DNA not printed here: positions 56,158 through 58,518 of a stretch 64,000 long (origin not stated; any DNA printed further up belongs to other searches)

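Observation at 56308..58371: Unusual 687-aa fusion of a PLP-dependent class I aminotransferase with a C-terminal GNAT acetyltransferase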

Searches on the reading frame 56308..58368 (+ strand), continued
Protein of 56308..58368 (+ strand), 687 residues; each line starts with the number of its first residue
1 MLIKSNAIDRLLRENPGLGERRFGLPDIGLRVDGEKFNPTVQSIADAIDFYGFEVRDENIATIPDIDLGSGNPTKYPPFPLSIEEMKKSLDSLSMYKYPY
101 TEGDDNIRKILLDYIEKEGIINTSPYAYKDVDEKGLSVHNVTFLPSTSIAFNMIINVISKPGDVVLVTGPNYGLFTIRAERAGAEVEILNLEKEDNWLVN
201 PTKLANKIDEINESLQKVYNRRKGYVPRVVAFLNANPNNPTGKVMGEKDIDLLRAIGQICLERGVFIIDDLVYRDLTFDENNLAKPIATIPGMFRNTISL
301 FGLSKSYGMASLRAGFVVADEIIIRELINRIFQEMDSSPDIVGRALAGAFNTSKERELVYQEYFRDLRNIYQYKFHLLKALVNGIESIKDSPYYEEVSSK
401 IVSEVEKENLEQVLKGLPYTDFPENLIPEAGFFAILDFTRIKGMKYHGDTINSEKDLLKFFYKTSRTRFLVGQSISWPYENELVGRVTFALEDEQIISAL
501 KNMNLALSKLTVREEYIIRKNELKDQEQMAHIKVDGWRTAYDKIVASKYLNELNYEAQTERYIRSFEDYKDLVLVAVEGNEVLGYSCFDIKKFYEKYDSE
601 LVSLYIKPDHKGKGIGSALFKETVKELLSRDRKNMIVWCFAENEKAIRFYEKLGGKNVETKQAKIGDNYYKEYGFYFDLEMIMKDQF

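Call 32: search_protein_families(library=ncbifam, proteins=[P0122, P0124, P0126, P0129, P0130, P0135, P0141, P0146, P0157, P0159], max_evalue=1e-20)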
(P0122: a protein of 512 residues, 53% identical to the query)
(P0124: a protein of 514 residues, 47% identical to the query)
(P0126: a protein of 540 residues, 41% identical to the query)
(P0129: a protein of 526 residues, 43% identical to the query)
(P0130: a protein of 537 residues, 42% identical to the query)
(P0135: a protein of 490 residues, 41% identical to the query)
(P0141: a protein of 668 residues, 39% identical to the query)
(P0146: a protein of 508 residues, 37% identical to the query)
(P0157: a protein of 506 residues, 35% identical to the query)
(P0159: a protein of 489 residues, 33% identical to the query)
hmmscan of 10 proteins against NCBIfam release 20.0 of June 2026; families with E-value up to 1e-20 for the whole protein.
P0122 (512 aa): 2 families
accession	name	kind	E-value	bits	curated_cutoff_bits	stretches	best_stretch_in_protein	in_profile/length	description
NF005744.0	PRK07568.1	subfamily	5.5e-23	81.4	389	1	108-412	56-335/398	pyridoxal phosphate-dependent aminotransferase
NF041364.1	GntC_guanitoxin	equivalog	2.9e-22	79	415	1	139-327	61-229/356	guanitoxin biosynthesis PLP-dependent (S)-gamma-hydroxy-L-arginine cyclodehydratase GntC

P0124 (514 aa): 4 families
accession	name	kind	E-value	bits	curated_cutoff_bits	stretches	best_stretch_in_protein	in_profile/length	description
NF041364.1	GntC_guanitoxin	equivalog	3.9e-25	88.5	415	1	71-374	4-273/356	guanitoxin biosynthesis PLP-dependent (S)-gamma-hydroxy-L-arginine cyclodehydratase GntC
NF005744.0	PRK07568.1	subfamily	7.3e-24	84.3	389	1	94-391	56-312/398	pyridoxal phosphate-dependent aminotransferase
NF004975.0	PRK06348.1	equivalog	2e-21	76.4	549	1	101-377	63-297/384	pyridoxal phosphate-dependent aminotransferase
NF005817.0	PRK07683.1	equivalog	2.9e-21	75.6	575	1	52-368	15-298/387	aminotransferase A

P0126 (540 aa): 4 families
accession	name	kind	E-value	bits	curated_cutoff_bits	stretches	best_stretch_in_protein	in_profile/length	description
NF041364.1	GntC_guanitoxin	equivalog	8.3e-28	97.3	415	1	146-375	61-272/356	guanitoxin biosynthesis PLP-dependent (S)-gamma-hydroxy-L-arginine cyclodehydratase GntC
NF004870.0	PRK06225.1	equivalog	1e-22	80.4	351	1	116-359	57-272/380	pyridoxal phosphate-dependent aminotransferase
NF005744.0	PRK07568.1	subfamily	3.6e-22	78.7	389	0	138-395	81-311/398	pyridoxal phosphate-dependent aminotransferase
TIGR01265.1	tyr_nico_aTase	subfamily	6.8e-22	78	292.45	0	73-384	34-313/403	tyrosine/nicotianamine family aminotransferase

P0129 (526 aa): 2 families
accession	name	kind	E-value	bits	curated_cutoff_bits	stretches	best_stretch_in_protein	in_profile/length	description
NF005744.0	PRK07568.1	subfamily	8.2e-24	84.1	389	1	110-415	55-333/398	pyridoxal phosphate-dependent aminotransferase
TIGR01265.1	tyr_nico_aTase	subfamily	3e-21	75.9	292.45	0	73-396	38-328/403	tyrosine/nicotianamine family aminotransferase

P0130 (537 aa): 0 families

P0135 (490 aa): 10 families
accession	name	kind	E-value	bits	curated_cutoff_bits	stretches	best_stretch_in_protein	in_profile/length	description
NF004975.0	PRK06348.1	equivalog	7.6e-29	100.9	549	1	94-388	60-326/384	pyridoxal phosphate-dependent aminotransferase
NF041364.1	GntC_guanitoxin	equivalog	9e-27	93.9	415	1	89-352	26-272/356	guanitoxin biosynthesis PLP-dependent (S)-gamma-hydroxy-L-arginine cyclodehydratase GntC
NF005744.0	PRK07568.1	subfamily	6.4e-26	91.1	389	1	90-376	56-315/398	pyridoxal phosphate-dependent aminotransferase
TIGR01265.1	tyr_nico_aTase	subfamily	7.3e-25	87.8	292.45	1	64-361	34-317/403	tyrosine/nicotianamine family aminotransferase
NF006230.0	PRK08363.1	equivalog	2.1e-21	76.2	534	1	60-373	29-319/398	alanine aminotransferase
NF005305.0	PRK06836.1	equivalog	3.1e-21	76.1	376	0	66-306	39-263/396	pyridoxal phosphate-dependent aminotransferase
TIGR01264.1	tyr_amTase_E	equivalog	5.2e-21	74.9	474.25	0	79-372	52-327/403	tyrosine transaminase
NF005817.0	PRK07683.1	equivalog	5.9e-21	74.6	575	0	81-354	46-299/387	aminotransferase A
NF041091.1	asp_aminotase_Arch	equivalog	8e-21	74.3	550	0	81-350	46-290/376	aspartate aminotransferase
NF005593.0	PRK07324.1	equivalog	8.5e-21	74.4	476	0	95-314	57-247/373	aminotransferase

P0141 (668 aa): 4 families
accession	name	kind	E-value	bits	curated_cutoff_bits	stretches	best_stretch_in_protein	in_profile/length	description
NF041364.1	GntC_guanitoxin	equivalog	3.6e-27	95.2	415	1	250-485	16-233/356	guanitoxin biosynthesis PLP-dependent (S)-gamma-hydroxy-L-arginine cyclodehydratase GntC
NF004870.0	PRK06225.1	equivalog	1.9e-23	82.8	351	1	250-541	46-299/380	pyridoxal phosphate-dependent aminotransferase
TIGR01265.1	tyr_nico_aTase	subfamily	4.2e-22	78.7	292.45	1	232-542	34-324/403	tyrosine/nicotianamine family aminotransferase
NF006756.0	PRK09276.1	subfamily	9e-21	74.2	507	0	248-502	47-280/387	LL-diaminopimelate aminotransferase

P0146 (508 aa): 10 families
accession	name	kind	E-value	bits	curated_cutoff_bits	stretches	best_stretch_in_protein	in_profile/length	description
TIGR01265.1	tyr_nico_aTase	subfamily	6.4e-34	117.6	292.45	1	69-376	34-315/403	tyrosine/nicotianamine family aminotransferase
NF041364.1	GntC_guanitoxin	equivalog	3.5e-32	111.7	415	1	87-376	14-276/356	guanitoxin biosynthesis PLP-dependent (S)-gamma-hydroxy-L-arginine cyclodehydratase GntC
NF005744.0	PRK07568.1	subfamily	6.9e-29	100.8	389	1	84-384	40-310/398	pyridoxal phosphate-dependent aminotransferase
TIGR01264.1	tyr_amTase_E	equivalog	1.6e-25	89.8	474.25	1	65-379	29-318/403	tyrosine transaminase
NF006756.0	PRK09276.1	subfamily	3.7e-25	88.7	507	1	87-422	44-354/387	LL-diaminopimelate aminotransferase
NF005732.0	PRK07550.1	equivalog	8.9e-25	87.5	366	1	81-339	42-272/389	aminotransferase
NF005593.0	PRK07324.1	equivalog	7.2e-24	84.5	476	1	130-327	75-247/373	aminotransferase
NF004870.0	PRK06225.1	equivalog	2e-23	82.8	351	1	103-346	59-269/380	pyridoxal phosphate-dependent aminotransferase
TIGR03540.1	DapC_direct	equivalog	1.7e-21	76.6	593.25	1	84-423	39-354/383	LL-diaminopimelate aminotransferase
NF004937.0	PRK06290.1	equivalog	3.2e-21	75.5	585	0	87-363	57-312/410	LL-diaminopimelate aminotransferase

P0157 (506 aa): 1 family
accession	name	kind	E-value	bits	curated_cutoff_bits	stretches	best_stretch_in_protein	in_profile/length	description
NF041364.1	GntC_guanitoxin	equivalog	8.6e-28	97.2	415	1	89-417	18-324/356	guanitoxin biosynthesis PLP-dependent (S)-gamma-hydroxy-L-arginine cyclodehydratase GntC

P0159 (489 aa): 4 families
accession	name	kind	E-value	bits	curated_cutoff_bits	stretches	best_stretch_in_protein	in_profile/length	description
NF041364.1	GntC_guanitoxin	equivalog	2.9e-30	105.4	415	1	63-343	1-264/356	guanitoxin biosynthesis PLP-dependent (S)-gamma-hydroxy-L-arginine cyclodehydratase GntC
TIGR01265.1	tyr_nico_aTase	subfamily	6.7e-28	97.8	292.45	1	55-305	26-258/403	tyrosine/nicotianamine family aminotransferase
NF005593.0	PRK07324.1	equivalog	6.1e-22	78.2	476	0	117-377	75-304/373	aminotransferase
NF004975.0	PRK06348.1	equivalog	8.4e-22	77.7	549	0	59-325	28-274/384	pyridoxal phosphate-dependent aminotransferase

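Call 37: predict_structure(alignment_id=A1)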
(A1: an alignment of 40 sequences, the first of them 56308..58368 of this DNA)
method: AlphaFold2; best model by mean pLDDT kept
length: 687 residues; sequences in the alignment: 40
mean_pLDDT: 72.2   pTM: 0.63
mean pLDDT of the five models: 72.2, 71.5, 70.6, 57.9, 54.6
residues with pLDDT >= 90: 114; 70-90: 284; 50-70: 216; < 50: 73
segments of 3 or more residues with pLDDT < 50: 1-12, 18-23, 67-71, 130-135, 143-147, 240-242, 271-276, 300-322
pLDDT, mean of each block of 10 residues (from residue 1): 37 49 55 71 67 54 51 65 79 66 68 65 51 51 49 68 74 64 76 71 89 73 67 60 56 78 71 50 55 54 40 40 54 60 72 84 80 89 94 94 93 94 69 80 80 82 78 68 79 86 92 77 90 77 55 75 86 89 92 80 87 83 91 90 85 89 79 92 69
secondary structure, 60 per line:
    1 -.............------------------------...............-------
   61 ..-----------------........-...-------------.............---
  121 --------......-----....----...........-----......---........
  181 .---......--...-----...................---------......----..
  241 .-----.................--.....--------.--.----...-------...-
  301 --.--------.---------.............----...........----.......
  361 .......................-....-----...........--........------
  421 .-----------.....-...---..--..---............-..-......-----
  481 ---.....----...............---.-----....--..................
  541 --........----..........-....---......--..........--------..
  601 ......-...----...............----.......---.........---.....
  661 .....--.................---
elements in order (helices of 4 or more, strands of 3 or more residues): H2-14 H39-53 H80-87 H105-117 H129-134 E140-143 H148-158 E164-169 H173-181 E185-190 H201-219 E229-234 H247-263 E266-270 E297-299 H322-334 H339-349 H354-383 H385-388 H394-404 H407-414 E433-437 H454-465 H472-475 E484-488 H493-507 E517-520 H523-540 H543-550 H555-564 H566-569 E573-578 E581-590 E599-606 H615-629 E634-640 H644-652 E656-665 E668-678 H679-684

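Call 49: search_protein_families(library=ncbifam, proteins=[P0190, P0231, P0248, P0174], max_evalue=0.001)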
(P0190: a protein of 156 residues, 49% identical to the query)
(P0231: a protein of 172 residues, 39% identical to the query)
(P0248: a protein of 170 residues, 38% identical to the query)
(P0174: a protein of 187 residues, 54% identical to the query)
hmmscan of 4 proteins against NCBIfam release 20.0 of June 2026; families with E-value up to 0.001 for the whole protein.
P0190 (156 aa): 19 families
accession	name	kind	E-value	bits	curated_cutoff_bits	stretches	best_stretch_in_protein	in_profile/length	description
TIGR01575.1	rimI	equivalog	2.8e-14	53.4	86.4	1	40-149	18-124/132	ribosomal protein S18-alanine N-acetyltransferase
NF040503.1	resist_ArsN1a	equivalog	1.8e-10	40.8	170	1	31-136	22-137/159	arsinothricin resistance N-acetyltransferase ArsN1 family A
NF053587.1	SpmdActasePaiA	equivalog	7.7e-08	32.3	250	1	74-145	89-160/172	spermidine/spermine N(1)-acetyltransferase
NF041158.1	Spm_actase_Thplmales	equivalog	1.5e-07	31.8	225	1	12-98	15-108/115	spermidine N(1)-acetyltransferase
NF002959.0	PRK03624.1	equivalog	1.8e-06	27.7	124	1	76-133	73-130/147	GNAT family acetyltransferase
NF007807.0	PRK10514.1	equivalog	2e-06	27.8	134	1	30-138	28-128/147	acetyltransferase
TIGR03448.1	mycothiol_MshD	equivalog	2.8e-06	26.9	163.1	1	57-134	202-287/294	mycothiol synthase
NF007025.1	PRK09491.1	equivalog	9.5e-06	25.6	173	1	58-136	43-123/145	ribosomal protein S18-alanine N-acetyltransferase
NF005840.0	PRK07757.1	equivalog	1.6e-05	24.9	154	1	56-141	44-126/153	N-acetyltransferase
NF000115.2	AAC_6p_Iad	exception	3.2e-05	24.1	275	1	60-133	61-132/144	aminoglycoside N-acetyltransferase AAC(6')-Iad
TIGR03585.1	PseH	equivalog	3.5e-05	23.9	93.1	1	54-136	51-137/156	UDP-4-amino-4,6-dideoxy-N-acetyl-beta-L-altrosamine N-acetyltransferase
TIGR03103.1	trio_acet_GNAT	equivalog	3.6e-05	22.5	569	1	79-135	159-215/547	N-acetylglutaminylglutamine synthetase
NF007853.0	PRK10562.1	equivalog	3.9e-05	23.9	125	1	57-135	51-123/146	N-acetyltransferase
NF033151.0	AAC_6p_A10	exception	4.4e-05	23.6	400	0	34-135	39-155/178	AAC(6')-I family aminoglycoside 6'-N-acetyltransferase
NF043067.1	AAC_6p_group_E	equivalog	5.4e-05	23.1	140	1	76-133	71-128/140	aminoglycoside 6'-N-acetyltransferase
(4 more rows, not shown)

P0231 (172 aa): 11 families
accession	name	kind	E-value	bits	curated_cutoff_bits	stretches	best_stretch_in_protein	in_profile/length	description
NF053587.1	SpmdActasePaiA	equivalog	5.3e-12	45.9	250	1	5-155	4-156/172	spermidine/spermine N(1)-acetyltransferase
TIGR01575.1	rimI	equivalog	5.6e-08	33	86.4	1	57-150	30-116/132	ribosomal protein S18-alanine N-acetyltransferase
NF005840.0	PRK07757.1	equivalog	9.2e-08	32.1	154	1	45-135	30-112/153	N-acetyltransferase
NF040503.1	resist_ArsN1a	equivalog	1.2e-07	31.6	170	1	6-150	1-137/159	arsinothricin resistance N-acetyltransferase ArsN1 family A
NF040504.1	resist_ArsN1b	equivalog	2.4e-06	27.4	210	1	43-168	35-146/159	arsinothricin resistance N-acetyltransferase ArsN1 family B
NF007853.0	PRK10562.1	equivalog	3.2e-05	24.2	125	1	63-151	52-125/146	N-acetyltransferase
NF041158.1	Spm_actase_Thplmales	equivalog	7.2e-05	23.1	225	1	5-112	3-108/115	spermidine N(1)-acetyltransferase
NF041716.1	HxA_phane_GNAT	equivalog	0.00015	21.7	250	1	61-146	55-140/152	cyclophane-containing RiPP N-acetyltransferase HaaN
NF002959.0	PRK03624.1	equivalog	0.00022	21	124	1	42-145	37-128/147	GNAT family acetyltransferase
NF007807.0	PRK10514.1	equivalog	0.00088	19.2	134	0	92-154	73-130/147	acetyltransferase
NF043067.1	AAC_6p_group_E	equivalog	0.00095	19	140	0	47-145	27-126/140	aminoglycoside 6'-N-acetyltransferase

P0248 (170 aa): 6 families
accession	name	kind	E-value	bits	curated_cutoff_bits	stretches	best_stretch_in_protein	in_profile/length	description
NF040504.1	resist_ArsN1b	equivalog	4.2e-09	36.4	210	1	2-144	1-132/159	arsinothricin resistance N-acetyltransferase ArsN1 family B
TIGR01575.1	rimI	equivalog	4e-07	30.3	86.4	1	58-144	31-111/132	ribosomal protein S18-alanine N-acetyltransferase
NF040503.1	resist_ArsN1a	equivalog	4.9e-07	29.6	170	1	3-144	2-132/159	arsinothricin resistance N-acetyltransferase ArsN1 family A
NF002959.0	PRK03624.1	equivalog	2e-05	24.3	124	1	91-144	75-128/147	GNAT family acetyltransferase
NF041716.1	HxA_phane_GNAT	equivalog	2.8e-05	24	250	1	57-144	51-139/152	cyclophane-containing RiPP N-acetyltransferase HaaN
NF040502.1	PPT_acetyltrans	equivalog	0.00038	20.2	300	1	62-144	60-141/183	phosphinothricin N-acetyltransferase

P0174 (187 aa): 17 families
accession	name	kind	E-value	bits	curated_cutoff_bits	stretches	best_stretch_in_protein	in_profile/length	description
TIGR01575.1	rimI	equivalog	1.3e-12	48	86.4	1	68-160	26-112/132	ribosomal protein S18-alanine N-acetyltransferase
NF040503.1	resist_ArsN1a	equivalog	3.4e-11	43.1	170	1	56-159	27-132/159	arsinothricin resistance N-acetyltransferase ArsN1 family A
TIGR03448.1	mycothiol_MshD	equivalog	2e-08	33.9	163.1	1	74-164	199-289/294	mycothiol synthase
NF053587.1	SpmdActasePaiA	equivalog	2.4e-06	27.4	250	1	24-176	8-163/172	spermidine/spermine N(1)-acetyltransferase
TIGR03103.1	trio_acet_GNAT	equivalog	2.5e-06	26.3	569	1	69-159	118-211/547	N-acetylglutaminylglutamine synthetase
NF002959.0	PRK03624.1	equivalog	1.4e-05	24.8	124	1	107-159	76-128/147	GNAT family acetyltransferase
NF040504.1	resist_ArsN1b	equivalog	1.8e-05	24.6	210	1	46-172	18-144/159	arsinothricin resistance N-acetyltransferase ArsN1 family B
NF007025.1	PRK09491.1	equivalog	7.5e-05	22.7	173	1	82-160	45-119/145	ribosomal protein S18-alanine N-acetyltransferase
NF007807.0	PRK10514.1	equivalog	0.00011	22.2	134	1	101-162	68-124/147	acetyltransferase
NF043067.1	AAC_6p_group_E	equivalog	0.00018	21.4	140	1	106-159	73-126/140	aminoglycoside 6'-N-acetyltransferase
NF000225.3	AAC_6p_Strep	exception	0.0002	21.3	250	1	60-163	27-127/156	aminoglycoside 6'-N-acetyltransferase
NF041158.1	Spm_actase_Thplmales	equivalog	0.00022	21.6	225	1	22-129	5-111/115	spermidine N(1)-acetyltransferase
TIGR03585.1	PseH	equivalog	0.00027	21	93.1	1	65-164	41-137/156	UDP-4-amino-4,6-dideoxy-N-acetyl-beta-L-altrosamine N-acetyltransferase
NF007853.0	PRK10562.1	equivalog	0.0004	20.6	125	0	101-168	66-128/146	N-acetyltransferase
NF040501.1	resist_ArsN2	equivalog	0.00047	19.8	125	1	73-142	22-87/133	arsenic resistance N-acetyltransferase ArsN2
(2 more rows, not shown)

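Call 51: predict_structure(alignment_id=A3)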
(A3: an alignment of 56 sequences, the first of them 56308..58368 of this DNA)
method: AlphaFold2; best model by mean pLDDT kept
length: 687 residues; sequences in the alignment: 56
mean_pLDDT: 91.5   pTM: 0.86
mean pLDDT of the five models: 91.5, 91.0, 90.8, 89.3, 80.7
residues with pLDDT >= 90: 497; 70-90: 176; 50-70: 11; < 50: 3
segments of 3 or more residues with pLDDT < 50: none
pLDDT, mean of each block of 10 residues (from residue 1): 72 82 80 87 92 83 87 95 95 84 91 97 95 97 92 93 93 86 92 95 98 89 82 94 96 98 98 95 96 97 94 95 96 90 96 98 97 98 98 98 97 97 95 97 86 93 94 93 95 98 96 80 93 85 76 88 89 91 95 84 90 88 90 93 90 93 86 94 67
secondary structure, 60 per line:
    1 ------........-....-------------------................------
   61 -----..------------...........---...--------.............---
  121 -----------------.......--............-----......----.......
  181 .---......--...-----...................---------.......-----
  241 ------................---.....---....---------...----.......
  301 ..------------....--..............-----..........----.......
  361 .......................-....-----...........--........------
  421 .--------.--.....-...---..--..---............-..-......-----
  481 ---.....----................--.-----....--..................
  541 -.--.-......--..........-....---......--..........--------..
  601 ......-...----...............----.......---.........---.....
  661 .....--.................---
elements in order: H7-14 H16-19 H39-54 H80-90 H105-117 E141-144 H147-158 E164-169 H174-181 E185-190 H201-219 E229-235 H247-262 E266-270 E297-302 E315-318 H321-334 H340-349 H354-383 H385-388 H394-404 H407-414 E433-437 H454-465 H472-475 E484-488 H493-508 E517-520 H523-540 H547-552 H555-564 H566-569 E573-578 E581-590 E599-606 H615-629 E634-640 H644-652 E656-665 E668-678 H679-684
